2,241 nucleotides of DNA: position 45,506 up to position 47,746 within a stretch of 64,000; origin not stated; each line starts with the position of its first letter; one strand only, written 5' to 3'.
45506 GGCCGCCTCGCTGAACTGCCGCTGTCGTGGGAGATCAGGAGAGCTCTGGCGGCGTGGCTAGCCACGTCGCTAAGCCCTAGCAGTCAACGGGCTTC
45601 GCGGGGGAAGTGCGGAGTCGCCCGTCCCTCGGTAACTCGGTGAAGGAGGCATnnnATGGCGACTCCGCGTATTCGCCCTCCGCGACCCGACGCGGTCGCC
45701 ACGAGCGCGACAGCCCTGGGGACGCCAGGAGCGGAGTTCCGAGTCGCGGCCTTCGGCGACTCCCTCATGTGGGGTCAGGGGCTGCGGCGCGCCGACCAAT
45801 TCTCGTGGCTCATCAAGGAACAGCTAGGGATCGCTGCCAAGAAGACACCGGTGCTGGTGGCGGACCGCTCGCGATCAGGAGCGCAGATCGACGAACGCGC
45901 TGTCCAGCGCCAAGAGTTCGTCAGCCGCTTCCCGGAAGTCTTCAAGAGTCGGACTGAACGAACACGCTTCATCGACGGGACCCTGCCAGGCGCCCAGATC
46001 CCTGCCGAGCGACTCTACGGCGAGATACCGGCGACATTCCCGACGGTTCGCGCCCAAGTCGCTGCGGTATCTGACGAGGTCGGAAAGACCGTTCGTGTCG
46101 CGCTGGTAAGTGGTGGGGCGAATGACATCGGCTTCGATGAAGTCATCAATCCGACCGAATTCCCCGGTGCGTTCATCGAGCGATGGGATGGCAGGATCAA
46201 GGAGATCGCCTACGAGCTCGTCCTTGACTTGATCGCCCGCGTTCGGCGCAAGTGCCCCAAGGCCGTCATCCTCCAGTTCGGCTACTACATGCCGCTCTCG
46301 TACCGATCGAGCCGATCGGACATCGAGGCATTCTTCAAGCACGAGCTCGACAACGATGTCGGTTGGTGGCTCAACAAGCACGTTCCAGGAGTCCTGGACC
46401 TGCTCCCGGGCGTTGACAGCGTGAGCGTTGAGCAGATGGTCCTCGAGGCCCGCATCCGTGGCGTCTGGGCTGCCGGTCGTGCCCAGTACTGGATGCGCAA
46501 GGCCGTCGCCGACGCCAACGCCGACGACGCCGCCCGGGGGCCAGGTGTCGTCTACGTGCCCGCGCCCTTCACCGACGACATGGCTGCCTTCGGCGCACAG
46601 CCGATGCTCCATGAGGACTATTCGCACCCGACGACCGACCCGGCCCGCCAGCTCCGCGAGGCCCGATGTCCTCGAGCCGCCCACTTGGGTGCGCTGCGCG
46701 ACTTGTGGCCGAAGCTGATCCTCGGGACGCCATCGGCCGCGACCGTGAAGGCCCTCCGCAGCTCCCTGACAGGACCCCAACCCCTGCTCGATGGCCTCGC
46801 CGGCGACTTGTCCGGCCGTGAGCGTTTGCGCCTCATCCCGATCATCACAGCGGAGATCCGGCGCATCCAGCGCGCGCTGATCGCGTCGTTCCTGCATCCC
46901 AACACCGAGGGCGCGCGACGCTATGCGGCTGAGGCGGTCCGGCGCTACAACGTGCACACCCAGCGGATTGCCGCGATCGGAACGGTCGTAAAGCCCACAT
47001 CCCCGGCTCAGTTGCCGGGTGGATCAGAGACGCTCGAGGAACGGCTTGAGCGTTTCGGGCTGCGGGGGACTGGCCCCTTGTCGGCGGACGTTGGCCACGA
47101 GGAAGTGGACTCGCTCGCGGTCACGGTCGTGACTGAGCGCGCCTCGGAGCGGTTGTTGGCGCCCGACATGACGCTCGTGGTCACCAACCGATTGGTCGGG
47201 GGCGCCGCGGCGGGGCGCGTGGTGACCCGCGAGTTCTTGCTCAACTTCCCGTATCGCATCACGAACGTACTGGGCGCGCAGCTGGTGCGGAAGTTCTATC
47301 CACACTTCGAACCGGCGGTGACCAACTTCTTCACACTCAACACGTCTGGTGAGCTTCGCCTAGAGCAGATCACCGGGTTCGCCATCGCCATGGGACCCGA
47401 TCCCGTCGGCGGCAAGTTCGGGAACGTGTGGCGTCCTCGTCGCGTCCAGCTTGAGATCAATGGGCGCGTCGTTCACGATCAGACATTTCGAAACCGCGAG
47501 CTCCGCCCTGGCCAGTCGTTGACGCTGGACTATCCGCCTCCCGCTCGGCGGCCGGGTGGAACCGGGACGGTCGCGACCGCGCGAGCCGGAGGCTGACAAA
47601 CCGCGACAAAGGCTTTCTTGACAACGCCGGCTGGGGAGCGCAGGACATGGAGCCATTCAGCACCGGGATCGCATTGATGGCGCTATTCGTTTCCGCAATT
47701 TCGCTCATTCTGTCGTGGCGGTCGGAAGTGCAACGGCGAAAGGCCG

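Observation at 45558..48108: Signal-less SGNH hydrolase with PLAT-like C-terminal domain plus small TM partner: candidate membrane-targeting effector pair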

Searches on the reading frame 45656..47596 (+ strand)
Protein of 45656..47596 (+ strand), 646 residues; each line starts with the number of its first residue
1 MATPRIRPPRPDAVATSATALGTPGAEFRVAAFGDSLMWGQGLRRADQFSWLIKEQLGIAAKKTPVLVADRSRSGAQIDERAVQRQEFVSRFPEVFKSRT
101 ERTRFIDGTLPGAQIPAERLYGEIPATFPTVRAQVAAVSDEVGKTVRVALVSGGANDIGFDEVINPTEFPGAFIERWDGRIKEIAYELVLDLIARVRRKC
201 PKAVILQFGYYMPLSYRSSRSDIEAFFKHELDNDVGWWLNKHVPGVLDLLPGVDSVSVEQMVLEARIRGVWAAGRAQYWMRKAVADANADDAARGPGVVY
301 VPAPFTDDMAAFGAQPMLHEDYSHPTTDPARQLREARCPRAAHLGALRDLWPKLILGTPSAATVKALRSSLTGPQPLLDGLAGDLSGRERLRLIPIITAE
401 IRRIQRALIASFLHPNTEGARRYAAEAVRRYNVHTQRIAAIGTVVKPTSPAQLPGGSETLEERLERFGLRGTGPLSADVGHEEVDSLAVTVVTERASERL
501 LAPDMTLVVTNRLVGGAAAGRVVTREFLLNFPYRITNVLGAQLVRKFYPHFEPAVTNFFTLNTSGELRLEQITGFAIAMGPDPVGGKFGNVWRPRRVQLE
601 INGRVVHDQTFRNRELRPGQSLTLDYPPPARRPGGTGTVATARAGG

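Call 4: search_protein_families(library=pfam, proteins=[window:45656-47596:+], max_evalue=1)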
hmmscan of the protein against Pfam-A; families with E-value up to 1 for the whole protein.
window:45656-47596:+ (646 aa): 2 families
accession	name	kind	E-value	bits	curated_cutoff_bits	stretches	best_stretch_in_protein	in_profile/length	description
PF13472.12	Lipase_GDSL_2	-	5.1e-07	30.8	32.9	1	32-326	1-172/178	GDSL-like Lipase/Acylhydrolase family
PF00657.28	Lipase_GDSL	-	0.11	13.1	23.6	1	30-158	1-89/208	GDSL-like Lipase/Acylhydrolase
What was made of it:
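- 45734..46990 (+): SGNH catalytic domain (residues about 27-445) with a helical insert of roughly 200 aa between block III and block V. Pfam Lipase_GDSL_2 E 5e-7, 30.8 bits, below the gathering score of 32.9 (call 4).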

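Call 6: search_protein_families(library=padloc, proteins=[window:45656-47596:+], max_evalue=1)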
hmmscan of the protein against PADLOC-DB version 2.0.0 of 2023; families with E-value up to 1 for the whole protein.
window:45656-47596:+ (646 aa): 0 families

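Call 8: find_homologous_proteins(query=window:45656-47596:+)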
Query window:45656-47596:+ (646 aa): 79 proteins with E <= 0.001 among 8000 candidates.
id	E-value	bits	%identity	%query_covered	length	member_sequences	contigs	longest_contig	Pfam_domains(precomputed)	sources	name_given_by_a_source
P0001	0.0e+0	1452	100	100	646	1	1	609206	PF13472.13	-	-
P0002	4.8e-187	642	53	93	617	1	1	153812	PF13472.13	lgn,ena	-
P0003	5.3e-186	638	51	100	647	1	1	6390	PF13472.13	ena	-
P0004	4.0e-184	632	50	96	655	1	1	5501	PF13472.13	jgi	jgi:lysophospholipase L1-like esterase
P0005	9.6e-180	618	50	98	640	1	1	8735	PF13472.13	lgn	-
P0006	6.7e-171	588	48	96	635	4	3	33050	PF13472.13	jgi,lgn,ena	-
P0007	1.1e-170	588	47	97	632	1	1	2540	PF13472.13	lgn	-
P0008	2.3e-169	583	48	97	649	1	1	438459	PF13472.13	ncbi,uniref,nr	ncbi:SGNH/GDSL hydrolase family protein [Rhizobium leguminosarum]|uniref:SGNH/GDSL hydrolase family 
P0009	1.4e-166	574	47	92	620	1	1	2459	PF13472.13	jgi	-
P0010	5.8e-162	559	47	93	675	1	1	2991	PF13472.13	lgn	-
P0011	2.5e-159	550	47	93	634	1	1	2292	PF13472.13,PF00657.29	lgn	-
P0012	1.3e-157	544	47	96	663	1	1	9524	PF13472.13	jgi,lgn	jgi:GDSL-like Lipase/Acylhydrolase family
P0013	1.9e-157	544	45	96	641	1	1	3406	PF13472.13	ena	-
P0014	2.3e-155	537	48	96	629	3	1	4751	PF13472.13,PF00657.29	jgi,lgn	jgi:hypothetical protein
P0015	2.8e-154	533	45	99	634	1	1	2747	PF13472.13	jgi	jgi:hypothetical protein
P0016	6.3e-154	532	46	96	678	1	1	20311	PF13472.13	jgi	jgi:GDSL-like Lipase/Acylhydrolase family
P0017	1.3e-152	528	45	96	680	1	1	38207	PF13472.13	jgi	jgi:hypothetical protein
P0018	4.2e-152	526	43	98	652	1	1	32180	PF13472.13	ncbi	-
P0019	3.4e-151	523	48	96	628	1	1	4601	PF13472.13,PF00657.29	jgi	jgi:hypothetical protein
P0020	9.4e-147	509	43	96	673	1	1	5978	PF13472.13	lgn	-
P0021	1.0e-146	508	46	95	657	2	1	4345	PF13472.13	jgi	jgi:hypothetical protein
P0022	4.2e-146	506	44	97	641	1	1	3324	PF13472.13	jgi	jgi:lysophospholipase L1-like esterase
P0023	8.7e-145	502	50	79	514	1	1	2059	PF13472.13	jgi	jgi:hypothetical protein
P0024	3.8e-142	493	45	93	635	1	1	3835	PF13472.13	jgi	jgi:hypothetical protein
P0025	6.8e-141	489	45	93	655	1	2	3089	PF13472.13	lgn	-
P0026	4.3e-140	487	46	87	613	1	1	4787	PF13472.13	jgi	jgi:hypothetical protein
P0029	1.9e-136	475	43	96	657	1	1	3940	PF13472.13,PF00657.29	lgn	-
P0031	8.8e-135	469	42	95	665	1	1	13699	PF13472.13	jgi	jgi:hypothetical protein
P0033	2.4e-134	468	42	95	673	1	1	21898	PF13472.13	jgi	jgi:hypothetical protein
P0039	5.1e-130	453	41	93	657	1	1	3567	PF13472.13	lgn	-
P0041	6.6e-128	446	40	95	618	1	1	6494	PF13472.13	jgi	jgi:lysophospholipase L1-like esterase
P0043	2.0e-127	445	40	93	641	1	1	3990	PF13472.13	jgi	jgi:GDSL-like Lipase/Acylhydrolase family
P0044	7.1e-127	443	39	97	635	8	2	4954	PF13472.13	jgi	jgi:hypothetical protein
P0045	3.4e-126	441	40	94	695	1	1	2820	PF13472.13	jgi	jgi:hypothetical protein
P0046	1.2e-125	439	39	99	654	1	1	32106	PF13472.13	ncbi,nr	ncbi:MAG TPA: hypothetical protein VFP05_17025 [Thermomicrobiales bacterium]|nr:hypothetical protein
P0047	3.5e-125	437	41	93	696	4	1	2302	PF13472.13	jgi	jgi:hypothetical protein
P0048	6.2e-125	436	40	94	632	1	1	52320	PF13472.13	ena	-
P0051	7.0e-123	430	43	85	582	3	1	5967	PF13472.13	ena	-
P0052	8.6e-122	426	39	93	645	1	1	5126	PF13472.13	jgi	jgi:hypothetical protein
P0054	1.2e-120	422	40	95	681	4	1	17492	PF13472.13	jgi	-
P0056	6.6e-120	420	39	93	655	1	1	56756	PF13472.13,PF00657.29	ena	-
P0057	1.0e-118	416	40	94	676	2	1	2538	PF13472.13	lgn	-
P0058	3.0e-117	411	38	96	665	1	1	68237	PF13472.13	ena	-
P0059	4.4e-116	407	40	93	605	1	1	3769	PF13472.13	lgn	-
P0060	5.4e-116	407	45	78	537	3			PF13472.13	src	-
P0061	6.1e-114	400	39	96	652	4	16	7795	PF13472.13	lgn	-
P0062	3.6e-113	398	38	94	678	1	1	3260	PF13472.13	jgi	jgi:hypothetical protein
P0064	8.3e-113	396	39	97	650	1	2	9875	PF13472.13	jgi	jgi:hypothetical protein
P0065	1.1e-112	396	40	93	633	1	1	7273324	PF13472.13,PF00657.29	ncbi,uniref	ncbi:SGNH/GDSL hydrolase family protein [Mesorhizobium muleiense]|uniref:SGNH/GDSL hydrolase family 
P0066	3.8e-111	391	38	94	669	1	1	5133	PF13472.13,PF00657.29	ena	-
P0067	1.6e-107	379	38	94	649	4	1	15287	PF13472.13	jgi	jgi:hypothetical protein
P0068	3.4e-105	371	39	93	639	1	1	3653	PF13472.13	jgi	-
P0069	2.1e-104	369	42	74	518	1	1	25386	PF13472.13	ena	-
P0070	6.5e-104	367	38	94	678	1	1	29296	PF13472.13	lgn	-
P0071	1.2e-102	363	50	57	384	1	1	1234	PF13472.13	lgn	-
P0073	5.6e-100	354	43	68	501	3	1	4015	PF13472.13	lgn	-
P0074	1.3e-93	333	38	76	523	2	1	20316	PF13472.13,PF00657.29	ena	-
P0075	8.6e-85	304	51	47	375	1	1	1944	PF13472.13,PF00657.29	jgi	jgi:GDSL-like Lipase/Acylhydrolase family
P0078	5.3e-60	222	30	91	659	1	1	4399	PF13472.13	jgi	-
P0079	5.7e-48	182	46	34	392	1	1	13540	PF13472.13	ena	-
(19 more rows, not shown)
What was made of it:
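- On SGNH/GDSL hydrolase superfamily: Many homologues are flagged PF13472 in precomputed data (call 8).
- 79 clusters of full-length relatives at 38-55% identity, nearly all singletons (call 8).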

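Call 12: find_related_loci(query=A1, collection=genome_contigs, flank=10000)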
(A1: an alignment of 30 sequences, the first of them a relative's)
Query A1 (646 aa) in genome_contigs; peptide patterns used: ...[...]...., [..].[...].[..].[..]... (x = any residue, [..] = any of these).
256 stretches matched a pattern; 179 encode a relative of the query (tblastn E <= 1e-3); the best 80 are kept; 80 distinct loci.
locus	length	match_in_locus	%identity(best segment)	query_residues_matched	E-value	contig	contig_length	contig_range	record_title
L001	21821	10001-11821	43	24-629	1e-137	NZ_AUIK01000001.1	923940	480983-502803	Solirubrobacter soli DSM 22325 G569DRAFT_scaffold00001.1_C, whole genome shotgun sequence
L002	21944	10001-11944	39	1-632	1e-133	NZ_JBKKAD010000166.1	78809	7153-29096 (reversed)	MAG: Conyzicola sp. isolate swi_bin.287 S1Ck127_14600643_flag_1_multi_19.7350_len_78809, whole genome shotgun sequence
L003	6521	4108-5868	40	24-629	7e-134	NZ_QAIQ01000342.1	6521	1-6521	Arthrobacter sp. HMWF013 NODE_438_length_6471_cov_9.430845, whole genome shotgun sequence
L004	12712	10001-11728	43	26-606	1e-131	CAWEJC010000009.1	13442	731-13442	MAG: uncultured Actinomycetota bacterium isolate MFD04212.bin.2.237 genome assembly, contig: contig_275, whole genome sh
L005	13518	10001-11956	39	1-642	5e-131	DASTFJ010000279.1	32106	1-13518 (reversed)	MAG TPA_asm: Thermomicrobiales bacterium isolate SMAG_U871 k141_48497, whole genome shotgun sequence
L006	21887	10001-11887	39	9-627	2e-118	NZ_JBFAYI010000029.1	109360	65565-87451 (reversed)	Lentzea sp. NPDC051838 NPDC051838_77_A2.ctg-0029, whole genome shotgun sequence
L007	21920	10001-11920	37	1-629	4e-119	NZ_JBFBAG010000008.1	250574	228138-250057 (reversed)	Amycolatopsis sp. NPDC051371 NPDC051371_122_D7.ctg-0008, whole genome shotgun sequence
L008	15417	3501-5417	36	2-627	2e-111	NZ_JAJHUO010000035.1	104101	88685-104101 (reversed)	Saccharothrix luteola strain NEAU-S10 Scaffold35, whole genome shotgun sequence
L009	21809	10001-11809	29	27-629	2e-58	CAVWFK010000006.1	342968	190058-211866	MAG: uncultured Alphaproteobacteria bacterium isolate MFD09603.bin.3.415 genome assembly, contig: contig_14541, whole ge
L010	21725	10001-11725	29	22-609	6e-72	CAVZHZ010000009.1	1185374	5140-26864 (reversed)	MAG: uncultured Chitinophagaceae bacterium isolate MFD04651.bin.1.127 genome assembly, contig: contig_23, whole genome s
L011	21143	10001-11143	26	29-432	1e-24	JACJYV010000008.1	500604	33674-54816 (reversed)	MAG: Bacteroidia bacterium isolate HK-STAS-BACT-47 HK-STAS-BACT-47_8, whole genome shotgun sequence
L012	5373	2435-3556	25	29-434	3e-18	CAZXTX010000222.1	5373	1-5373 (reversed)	MAG TPA_asm: uncultured Mariniphaga sp. isolate binchicken_co39_236 genome assembly, contig: NODE_32291_length_5373_cov_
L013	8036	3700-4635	26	8-339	1e-17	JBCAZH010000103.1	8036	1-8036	MAG: Pseudomonadota bacterium isolate J06563_6 NODE_1376_length_8036_cov_21.906027, whole genome shotgun sequence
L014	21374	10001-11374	27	27-608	3e-17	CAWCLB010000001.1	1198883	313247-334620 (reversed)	MAG: uncultured haloarchaeon isolate MFD01721.bin.2.48 genome assembly, contig: contig_10975, whole genome shotgun seque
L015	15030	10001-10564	34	25-215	5e-17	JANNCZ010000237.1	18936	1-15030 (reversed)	MAG: Burkholderiales bacterium isolate OTE_78_metabat_101_sub OTE_78_k141_2927846, whole genome shotgun sequence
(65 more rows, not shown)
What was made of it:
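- The distribution is extremely patchy: about 10 full-length members among 185,579 species genomes (call 12) and nearly all clusters are singletons (call 8).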

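Call 18: predict_structure(alignment_id=A1)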
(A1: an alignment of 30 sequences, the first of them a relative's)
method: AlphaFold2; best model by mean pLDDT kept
length: 646 residues; sequences in the alignment: 30
mean_pLDDT: 83.9   pTM: 0.86
mean pLDDT of the five models: 83.9, 83.8, 83.6, 81.5, 81.0
residues with pLDDT >= 90: 317; 70-90: 229; 50-70: 53; < 50: 47
segments of 3 or more residues with pLDDT < 50: 1-24, 446-455, 635-646
pLDDT, mean of each block of 10 residues (from residue 1): 28 35 69 79 85 93 91 84 86 88 87 68 69 91 96 90 84 91 97 97 96 92 83 61 55 64 92 96 97 96 93 90 72 82 90 85 90 89 84 87 82 87 95 92 57 61 94 91 96 96 96 83 94 83 87 97 91 96 89 98 97 95 92 47 35
secondary structure, 60 per line:
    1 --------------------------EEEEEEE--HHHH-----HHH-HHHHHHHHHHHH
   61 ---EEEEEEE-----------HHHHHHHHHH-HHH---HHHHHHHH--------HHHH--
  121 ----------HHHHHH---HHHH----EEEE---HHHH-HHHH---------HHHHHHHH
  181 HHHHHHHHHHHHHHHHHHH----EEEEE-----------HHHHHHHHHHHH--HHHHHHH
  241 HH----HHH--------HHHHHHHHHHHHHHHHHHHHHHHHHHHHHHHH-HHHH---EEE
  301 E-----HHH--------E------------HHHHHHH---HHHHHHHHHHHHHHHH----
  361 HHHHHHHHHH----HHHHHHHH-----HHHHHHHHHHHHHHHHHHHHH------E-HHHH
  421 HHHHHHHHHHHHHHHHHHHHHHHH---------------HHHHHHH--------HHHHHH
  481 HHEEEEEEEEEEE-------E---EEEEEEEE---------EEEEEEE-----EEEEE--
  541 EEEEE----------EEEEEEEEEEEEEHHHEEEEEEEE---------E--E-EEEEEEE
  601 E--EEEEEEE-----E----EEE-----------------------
elements in order: E27-33 H36-39 H49-60 E64-70 H82-91 H99-106 H115-118 H131-136 H140-143 E148-151 H155-158 H160-163 H173-199 E204-208 H220-231 H234-242 H258-289 H291-294 E298-301 H331-337 H341-356 H361-370 H375-382 H388-408 H417-444 H460-466 H475-482 E483-493 E505-512 E522-528 E534-538 E541-545 E556-568 E572-579 E594-601 E604-610 E621-623
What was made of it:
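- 45656..47596 (+): Gene A: 646-aa signal-less SGNH hydrolase with a C-terminal PLAT-like domain. AF2 model pLDDT 83.9, pTM 0.86 (call 18).
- A confident full-length model, pLDDT 83.9 and pTM 0.86 (call 18).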

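Call 22: fold_search(model_id=the predicted structure, library=pdb)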
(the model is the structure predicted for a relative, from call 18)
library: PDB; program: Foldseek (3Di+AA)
matches with E <= 10: 871; with E <= 0.001: 9
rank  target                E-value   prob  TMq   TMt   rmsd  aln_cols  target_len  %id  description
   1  1kho_A                5.7e-07  1.00  0.17  0.29  20.8       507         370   10  Crystal Structure Analysis of Clostridium perfringens alpha-Toxin Isolated from Avian Strain SWCP (released 2002-06-19)
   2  1qm6_A                1.5e-06  1.00  0.17  0.29  20.4       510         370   10  Closed form of Clostridium perfringens alpha-toxin strain NCTC8237 (released 1999-09-27)
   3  1olp_D                2.1e-06  1.00  0.17  0.28  21.0       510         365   10  Alpha Toxin from Clostridium Absonum (released 2003-10-23)
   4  2wxt                  3.4e-06  1.00  0.17  0.29  21.6       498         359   10  Clostridium perfringens alpha-toxin strain NCTC8237 (released 2009-11-17)
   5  2wxu                  4.2e-06  1.00  0.17  0.28  20.3       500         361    9  Clostridium perfringens alpha-toxin strain NCTC8237 mutant T74I (released 2009-11-17)
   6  1esc                  2.5e-05  1.00  0.25  0.49   8.5       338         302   16  THE MOLECULAR MECHANISM OF ENANTIORECOGNITION BY ESTERASES (released 1995-10-15)
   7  8ik1_A                4.6e-04  1.00  0.20  0.55   7.5       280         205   14  EstL5 in complex of PMSF (released 2023-03-29)
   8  7e16_A                6.1e-04  1.00  0.21  0.56   7.0       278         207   13  crystal structure of GDSL esterase from Geobacillus thermodenitrificans (released 2021-04-14)
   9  5mal_A                7.9e-04  1.00  0.25  0.61   5.6       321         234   13  Crystal structure of extracelular lipase from Streptomyces rimosus at 1.7A resolution (released 2017-06-14)
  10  6nkd_A                1.4e-03  1.00  0.17  0.46   5.6       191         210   15  Crystal Structure of the Lipase Lip_vut3 from Goat Rumen metagenome. (released 2020-01-22)
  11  4hyq                  4.9e-03  1.00  0.23  0.58   7.0       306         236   14  Crystal structure of phospholipase A1 from Streptomyces albidoflavus NA297 (released 2013-05-29)
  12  6u7m_A                5.4e-03  1.00  0.13  0.20   7.0       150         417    8  Cryo-EM Structure of Helical Lipoprotein Lipase (released 2020-04-08)
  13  8ik1_B                6.6e-03  1.00  0.20  0.56   6.8       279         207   13  EstL5 in complex of PMSF (released 2023-03-29)
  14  4nre                  1.4e-02  1.00  0.13  0.13   7.3       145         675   15  The structure of human 15-lipoxygenase-2 with a substrate mimic (released 2014-02-12)
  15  4q9a_A                1.7e-02  0.95  0.14  0.36  10.4       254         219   12  Crystal structure of a putative GDSL-like lipase (PARMER_00689) from Parabacteroides merdae ATCC 43184 at 2.86 A resol (released 2014-06-25)
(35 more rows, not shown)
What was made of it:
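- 45734..46990 (+): Foldseek matches to the SGNH esterases 1esc, 5mal, 4hyq, 8ik1 and 7e16 (call 22).
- On SGNH/GDSL hydrolase superfamily: Foldseek hits to 1esc, 8ik1, 7e16, 5mal and 4hyq (E 2.5e-5 to 5e-3, TMt 0.49-0.61; call 22).
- The SGNH part matches Streptomyces esterases and lipases 1esc, 5mal and 4hyq (call 22).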

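Call 24: find_encoding_contigs(protein=P0008, flank=8000, max_places=2)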
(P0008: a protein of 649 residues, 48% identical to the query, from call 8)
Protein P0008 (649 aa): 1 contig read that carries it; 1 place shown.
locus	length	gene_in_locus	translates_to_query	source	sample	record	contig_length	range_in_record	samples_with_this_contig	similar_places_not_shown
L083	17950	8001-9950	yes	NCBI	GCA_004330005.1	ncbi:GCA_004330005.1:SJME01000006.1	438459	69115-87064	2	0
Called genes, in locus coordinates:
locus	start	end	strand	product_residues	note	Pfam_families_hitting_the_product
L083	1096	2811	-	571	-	PF00211:Guanylate_cyc, PF14559:TPR_19 (faint), PF13428:TPR_14 (faint), PF07719:TPR_2 (faint), PF13181:TPR_8 (faint)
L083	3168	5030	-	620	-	PF00211:Guanylate_cyc, PF13428:TPR_14 (faint), PF07719:TPR_2 (faint), PF13432:TPR_16 (faint), PF14559:TPR_19 (faint)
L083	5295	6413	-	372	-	PF13424:TPR_12 (faint), PF07719:TPR_2 (faint), PF13374:TPR_10 (faint), PF07721:TPR_4 (faint), PF17874:TPR_MalT (weak)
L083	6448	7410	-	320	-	PF00536:SAM_1, PF07647:SAM_2, PF00211:Guanylate_cyc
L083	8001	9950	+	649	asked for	PF13472:Lipase_GDSL_2 (weak)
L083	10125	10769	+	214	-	-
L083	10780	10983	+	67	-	-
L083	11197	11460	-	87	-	-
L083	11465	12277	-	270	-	PF02735:Ku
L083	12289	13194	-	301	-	PF02735:Ku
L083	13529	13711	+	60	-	PF12244:DUF3606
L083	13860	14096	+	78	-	-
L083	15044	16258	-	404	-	PF01636:APH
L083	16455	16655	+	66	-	-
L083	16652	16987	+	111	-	-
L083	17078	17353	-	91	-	-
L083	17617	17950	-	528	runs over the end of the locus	PF13007:LZ_Tnp_IS66, PF13005:zf-IS66, PF03050:DDE_Tnp_IS66, PF13817:DDE_Tnp_IS66_C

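Call 25: find_encoding_contigs(protein=P0002, flank=8000, max_places=2)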
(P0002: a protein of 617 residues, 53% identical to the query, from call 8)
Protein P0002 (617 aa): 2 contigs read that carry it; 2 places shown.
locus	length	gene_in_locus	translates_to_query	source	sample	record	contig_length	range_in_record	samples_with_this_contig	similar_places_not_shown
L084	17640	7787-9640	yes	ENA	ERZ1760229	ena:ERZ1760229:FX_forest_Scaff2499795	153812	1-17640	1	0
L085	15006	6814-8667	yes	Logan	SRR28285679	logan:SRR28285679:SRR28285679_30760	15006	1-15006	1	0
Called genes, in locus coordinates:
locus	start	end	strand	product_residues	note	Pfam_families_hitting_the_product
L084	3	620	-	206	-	?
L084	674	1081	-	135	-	PF03777:ChpA-C (faint)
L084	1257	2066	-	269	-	-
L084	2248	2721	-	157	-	PF04075:F420H2_quin_red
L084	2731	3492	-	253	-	-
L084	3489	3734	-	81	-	-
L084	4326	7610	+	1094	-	PF13191:AAA_16, PF13424:TPR_12 (weak)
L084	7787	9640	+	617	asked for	PF13472:Lipase_GDSL_2 (weak)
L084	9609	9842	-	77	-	-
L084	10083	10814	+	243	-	-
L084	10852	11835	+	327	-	-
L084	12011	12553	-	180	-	-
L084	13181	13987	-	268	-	PF01636:APH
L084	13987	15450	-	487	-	PF00392:GntR, PF00155:Aminotran_1_2, PF12897:Asp_aminotransf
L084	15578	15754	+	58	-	-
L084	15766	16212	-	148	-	PF00383:dCMP_cyt_deam_1, PF14437:MafB19-deam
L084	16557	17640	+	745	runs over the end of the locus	PF05496:RuvB_N (faint), PF13177:DNA_pol3_delta2, PF00004:AAA, PF22608:DNAX_ATPase_lid (weak), PF12169:DNA_pol3_gamma3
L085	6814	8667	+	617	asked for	PF13472:Lipase_GDSL_2 (weak)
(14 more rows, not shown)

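Call 26: find_encoding_contigs(protein=P0065, flank=8000, max_places=2)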
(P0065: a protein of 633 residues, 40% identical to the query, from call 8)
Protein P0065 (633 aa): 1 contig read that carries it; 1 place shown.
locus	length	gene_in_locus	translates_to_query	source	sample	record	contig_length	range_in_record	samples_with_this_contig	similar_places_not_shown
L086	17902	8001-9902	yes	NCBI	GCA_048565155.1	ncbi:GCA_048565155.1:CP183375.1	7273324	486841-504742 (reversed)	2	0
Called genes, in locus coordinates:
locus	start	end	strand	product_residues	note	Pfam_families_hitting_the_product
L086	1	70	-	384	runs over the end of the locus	PF00589:Phage_integrase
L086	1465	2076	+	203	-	-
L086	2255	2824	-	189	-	-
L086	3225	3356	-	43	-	PF12728:HTH_17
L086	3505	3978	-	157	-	PF14367:DUF4411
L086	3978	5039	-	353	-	PF06114:Peptidase_M78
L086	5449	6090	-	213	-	-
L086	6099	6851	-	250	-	PF14355:Abi_C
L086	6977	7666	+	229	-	PF00239:Resolvase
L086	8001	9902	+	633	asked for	PF00657:Lipase_GDSL (weak), PF13472:Lipase_GDSL_2 (weak)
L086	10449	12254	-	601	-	PF17660:BTRD1, PF00144:Beta-lactamase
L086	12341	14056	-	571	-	PF05048:NosD (weak), PF13229:Beta_helix (weak)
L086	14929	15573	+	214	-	PF00239:Resolvase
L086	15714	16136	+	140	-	-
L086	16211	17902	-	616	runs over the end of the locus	-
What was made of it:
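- integrase, Abi_C and DUF4411/M78 (L086, call 26);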
